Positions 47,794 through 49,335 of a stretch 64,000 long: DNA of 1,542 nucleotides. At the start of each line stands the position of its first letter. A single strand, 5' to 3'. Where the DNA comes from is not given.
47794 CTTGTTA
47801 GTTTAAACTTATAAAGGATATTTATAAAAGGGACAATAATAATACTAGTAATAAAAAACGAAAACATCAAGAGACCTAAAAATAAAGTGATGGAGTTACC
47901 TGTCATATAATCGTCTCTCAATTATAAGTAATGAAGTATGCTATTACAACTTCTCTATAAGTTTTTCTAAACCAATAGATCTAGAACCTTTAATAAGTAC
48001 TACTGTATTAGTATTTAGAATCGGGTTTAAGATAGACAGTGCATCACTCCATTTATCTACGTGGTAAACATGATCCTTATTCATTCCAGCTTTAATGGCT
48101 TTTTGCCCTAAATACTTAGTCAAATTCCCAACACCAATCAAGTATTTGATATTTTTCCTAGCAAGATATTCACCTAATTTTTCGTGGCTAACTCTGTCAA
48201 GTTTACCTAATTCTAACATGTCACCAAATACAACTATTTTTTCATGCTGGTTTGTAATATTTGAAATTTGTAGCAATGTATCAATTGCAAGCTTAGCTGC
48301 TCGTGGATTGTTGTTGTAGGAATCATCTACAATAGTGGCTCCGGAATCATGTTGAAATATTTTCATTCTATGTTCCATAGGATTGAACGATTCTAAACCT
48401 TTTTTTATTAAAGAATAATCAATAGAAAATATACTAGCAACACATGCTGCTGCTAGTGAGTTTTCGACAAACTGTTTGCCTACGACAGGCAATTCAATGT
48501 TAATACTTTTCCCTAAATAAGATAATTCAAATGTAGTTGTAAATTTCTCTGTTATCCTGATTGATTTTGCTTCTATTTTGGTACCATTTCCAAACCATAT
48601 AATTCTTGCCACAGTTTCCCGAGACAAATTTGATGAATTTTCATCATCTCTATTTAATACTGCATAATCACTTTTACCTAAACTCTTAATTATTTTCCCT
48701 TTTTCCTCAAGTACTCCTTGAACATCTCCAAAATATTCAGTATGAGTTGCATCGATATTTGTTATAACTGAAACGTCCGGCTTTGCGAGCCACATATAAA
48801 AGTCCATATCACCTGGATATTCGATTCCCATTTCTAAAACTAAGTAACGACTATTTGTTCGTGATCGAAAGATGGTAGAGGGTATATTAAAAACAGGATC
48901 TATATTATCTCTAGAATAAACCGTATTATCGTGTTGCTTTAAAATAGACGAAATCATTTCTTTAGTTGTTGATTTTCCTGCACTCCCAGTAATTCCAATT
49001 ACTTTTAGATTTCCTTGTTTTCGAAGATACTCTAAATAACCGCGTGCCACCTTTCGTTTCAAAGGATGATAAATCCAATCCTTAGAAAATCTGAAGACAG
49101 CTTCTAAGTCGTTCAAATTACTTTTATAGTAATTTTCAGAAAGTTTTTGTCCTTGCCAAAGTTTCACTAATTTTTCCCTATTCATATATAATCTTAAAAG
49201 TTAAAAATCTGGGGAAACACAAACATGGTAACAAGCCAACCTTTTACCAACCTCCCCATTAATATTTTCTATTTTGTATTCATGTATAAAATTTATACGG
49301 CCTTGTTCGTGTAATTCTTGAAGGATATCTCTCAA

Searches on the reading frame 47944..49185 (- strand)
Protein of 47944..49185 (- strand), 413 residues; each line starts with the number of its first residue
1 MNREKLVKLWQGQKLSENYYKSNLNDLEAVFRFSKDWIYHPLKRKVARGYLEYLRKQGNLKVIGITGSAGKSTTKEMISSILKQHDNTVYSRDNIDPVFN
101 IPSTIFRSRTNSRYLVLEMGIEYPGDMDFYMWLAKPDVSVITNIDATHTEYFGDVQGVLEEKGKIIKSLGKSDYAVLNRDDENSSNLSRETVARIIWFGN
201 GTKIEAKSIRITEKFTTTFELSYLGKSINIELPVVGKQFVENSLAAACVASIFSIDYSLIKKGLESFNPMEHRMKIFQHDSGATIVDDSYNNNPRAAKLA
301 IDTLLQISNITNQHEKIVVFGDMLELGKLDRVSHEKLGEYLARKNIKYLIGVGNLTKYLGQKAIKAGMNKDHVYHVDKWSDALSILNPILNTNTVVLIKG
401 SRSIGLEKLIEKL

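Call 4: search_protein_families(library=pfam, proteins=[window:47944-49185:-], max_evalue=1)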
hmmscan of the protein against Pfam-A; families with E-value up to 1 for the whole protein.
window:47944-49185:- (413 aa): 2 families
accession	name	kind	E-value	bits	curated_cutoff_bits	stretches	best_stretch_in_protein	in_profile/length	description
PF08245.18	Mur_ligase_M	-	2.5e-35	122.7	24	1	65-250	1-200/200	Mur ligase middle domain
PF02875.26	Mur_ligase_C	-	1.7e-19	71.4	28.4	1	272-402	1-127/127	Mur ligase, glutamate ligase domain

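Call 5: search_protein_families(library=ncbifam, proteins=[window:47944-49185:-], max_evalue=1)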
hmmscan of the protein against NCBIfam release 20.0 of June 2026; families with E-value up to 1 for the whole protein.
window:47944-49185:- (413 aa): 30 families (the best 25 are shown)
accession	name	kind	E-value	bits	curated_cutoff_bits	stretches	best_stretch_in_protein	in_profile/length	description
TIGR01143.1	murF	subfamily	5.5e-90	302.3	288.6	1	53-413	67-418/418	UDP-N-acetylmuramoyl-tripeptide--D-alanyl-D-alanine ligase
NF008896.0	PRK11929.1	equivalog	3.1e-80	270.2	1023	1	53-413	597-956/965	bifunctional UDP-N-acetylmuramoyl-L-alanyl-D-glutamate--2,6-diaminopimelate ligase MurE/UDP-N-acetylmuramoyl-tripeptide--D-alanyl-D-alanine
NF008041.0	PRK10773.1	equivalog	7e-55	186.5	551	1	52-413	92-447/453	UDP-N-acetylmuramoyl-tripeptide--D-alanyl-D-alanine ligase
NF010693.0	PRK14093.1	equivalog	7.2e-47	160.1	544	1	56-412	104-463/479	UDP-N-acetylmuramoylalanyl-D-glutamyl-2,6-diaminopimelate--D-alanyl-D-alanine ligase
NF008897.0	PRK11930.1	equivalog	1.8e-46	158.6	804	1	52-413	99-453/822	bifunctional UDP-N-acetylmuramoyl-tripeptide:D-alanyl-D-alanine ligase/alanine racemase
TIGR01087.1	murD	equivalog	2.3e-30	106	211.95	1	57-305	101-339/441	UDP-N-acetylmuramoyl-L-alanine--D-glutamate ligase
TIGR01082.1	murC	equivalog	8.7e-30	104.2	335.1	1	61-320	101-352/449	UDP-N-acetylmuramate--L-alanine ligase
NF053648.1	pMurE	equivalog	1.3e-24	86.8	600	1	61-308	99-352/464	pseudomurein biosynthesis peptide ligase pMurE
NF001126.0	PRK00139.1-4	equivalog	6.8e-24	84.2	373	2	137-321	195-375/486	UDP-N-acetylmuramoyl-L-alanyl-D-glutamate--2,6-diaminopimelate ligase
NF053645.1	pMurC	equivalog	1.9e-21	76.3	560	2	60-205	102-250/492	pseudomurein biosynthesis peptide ligase pMurC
TIGR01085.1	murE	subfamily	7.4e-20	71.3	257.3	2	137-321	179-365/472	UDP-N-acetylmuramyl-tripeptide synthetase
NF001124.0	PRK00139.1-2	equivalog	1.8e-17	63.3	476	2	137-321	200-384/500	UDP-N-acetylmuramoyl-L-alanyl-D-glutamate--2,6-diaminopimelate ligase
TIGR02068.2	cya_phycin_syn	equivalog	7.5e-17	60.6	850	2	136-321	565-767/862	cyanophycin synthetase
NF033197.0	F430_CfbE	equivalog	1.9e-16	60.1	250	2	136-398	183-425/430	coenzyme F430 synthase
NF053647.1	pMurD2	equivalog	9.2e-15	54.4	550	1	53-292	92-298/405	pseudomurein biosynthesis peptide ligase pMurD2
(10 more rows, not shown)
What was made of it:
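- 47944..49185 (-): MurF (413 aa); downstream flank of the insert. TIGR01143 E 5.5e-90, 302 bits against a cut-off of 288.6 (call 5).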
